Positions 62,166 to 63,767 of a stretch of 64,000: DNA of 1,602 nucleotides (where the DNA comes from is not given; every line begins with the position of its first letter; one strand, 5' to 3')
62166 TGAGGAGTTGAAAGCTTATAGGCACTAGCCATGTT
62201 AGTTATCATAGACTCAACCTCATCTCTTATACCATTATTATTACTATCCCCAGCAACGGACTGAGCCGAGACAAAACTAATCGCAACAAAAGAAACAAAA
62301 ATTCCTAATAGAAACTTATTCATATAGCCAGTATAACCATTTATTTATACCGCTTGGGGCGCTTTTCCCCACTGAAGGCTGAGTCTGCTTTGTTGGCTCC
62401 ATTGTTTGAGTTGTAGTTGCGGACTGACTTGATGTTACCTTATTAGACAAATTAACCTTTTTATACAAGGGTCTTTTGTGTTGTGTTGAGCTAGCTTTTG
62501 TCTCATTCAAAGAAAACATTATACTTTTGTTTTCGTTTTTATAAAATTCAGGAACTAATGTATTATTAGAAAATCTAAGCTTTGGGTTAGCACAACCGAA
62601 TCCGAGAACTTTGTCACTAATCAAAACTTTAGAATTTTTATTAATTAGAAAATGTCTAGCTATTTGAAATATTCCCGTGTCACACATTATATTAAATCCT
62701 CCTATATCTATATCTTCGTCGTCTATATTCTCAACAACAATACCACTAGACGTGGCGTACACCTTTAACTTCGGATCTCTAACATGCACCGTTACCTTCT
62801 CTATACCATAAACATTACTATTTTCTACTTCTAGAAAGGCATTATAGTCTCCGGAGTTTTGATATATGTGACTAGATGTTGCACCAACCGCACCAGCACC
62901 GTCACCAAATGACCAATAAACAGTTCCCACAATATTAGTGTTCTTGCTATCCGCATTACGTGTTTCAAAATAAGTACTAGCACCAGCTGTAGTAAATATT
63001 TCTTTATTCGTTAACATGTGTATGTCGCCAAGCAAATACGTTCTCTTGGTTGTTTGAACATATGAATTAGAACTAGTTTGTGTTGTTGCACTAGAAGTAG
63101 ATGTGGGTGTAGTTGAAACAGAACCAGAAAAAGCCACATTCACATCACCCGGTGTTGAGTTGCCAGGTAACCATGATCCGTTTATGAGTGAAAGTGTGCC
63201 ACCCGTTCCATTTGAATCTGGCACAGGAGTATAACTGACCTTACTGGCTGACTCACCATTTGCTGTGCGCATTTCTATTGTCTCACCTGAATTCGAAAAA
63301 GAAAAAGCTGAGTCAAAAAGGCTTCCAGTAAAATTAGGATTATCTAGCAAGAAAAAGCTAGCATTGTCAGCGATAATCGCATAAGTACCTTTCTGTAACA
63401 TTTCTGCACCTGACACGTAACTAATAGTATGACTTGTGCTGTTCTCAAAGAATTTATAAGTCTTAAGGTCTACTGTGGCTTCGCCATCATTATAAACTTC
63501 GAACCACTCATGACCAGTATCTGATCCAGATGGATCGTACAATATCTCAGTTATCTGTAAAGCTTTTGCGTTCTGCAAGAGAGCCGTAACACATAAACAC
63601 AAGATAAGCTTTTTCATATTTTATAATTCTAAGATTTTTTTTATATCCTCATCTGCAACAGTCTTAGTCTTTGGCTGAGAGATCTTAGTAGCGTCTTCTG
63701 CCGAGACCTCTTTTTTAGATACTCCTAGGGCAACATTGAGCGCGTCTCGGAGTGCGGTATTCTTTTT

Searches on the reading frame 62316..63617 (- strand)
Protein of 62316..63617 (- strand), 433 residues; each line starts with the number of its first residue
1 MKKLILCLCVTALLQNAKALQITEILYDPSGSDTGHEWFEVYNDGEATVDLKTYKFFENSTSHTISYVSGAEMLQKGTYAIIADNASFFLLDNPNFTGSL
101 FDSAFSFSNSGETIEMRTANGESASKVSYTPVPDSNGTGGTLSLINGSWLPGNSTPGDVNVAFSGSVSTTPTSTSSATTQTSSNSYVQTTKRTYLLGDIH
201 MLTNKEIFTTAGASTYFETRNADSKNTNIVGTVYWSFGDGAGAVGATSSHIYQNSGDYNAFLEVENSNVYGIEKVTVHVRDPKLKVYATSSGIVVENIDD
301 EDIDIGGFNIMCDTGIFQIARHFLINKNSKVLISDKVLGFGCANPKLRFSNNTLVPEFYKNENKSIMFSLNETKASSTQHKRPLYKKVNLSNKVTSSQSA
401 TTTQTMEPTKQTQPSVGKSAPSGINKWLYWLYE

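Call 55: search_protein_families(library=pfam, proteins=[window:62316-63617:-], max_evalue=0.00001)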
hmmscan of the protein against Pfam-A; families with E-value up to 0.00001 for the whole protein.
window:62316-63617:- (433 aa): 2 families
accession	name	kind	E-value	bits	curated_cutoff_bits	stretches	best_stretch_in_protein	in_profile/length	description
PF00932.25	LTD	-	5e-15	56.3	34.3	1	16-130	4-108/109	Lamin Tail Domain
PF18911.6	PKD_4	-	4.7e-08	33.4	27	1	209-268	14-72/85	PKD domain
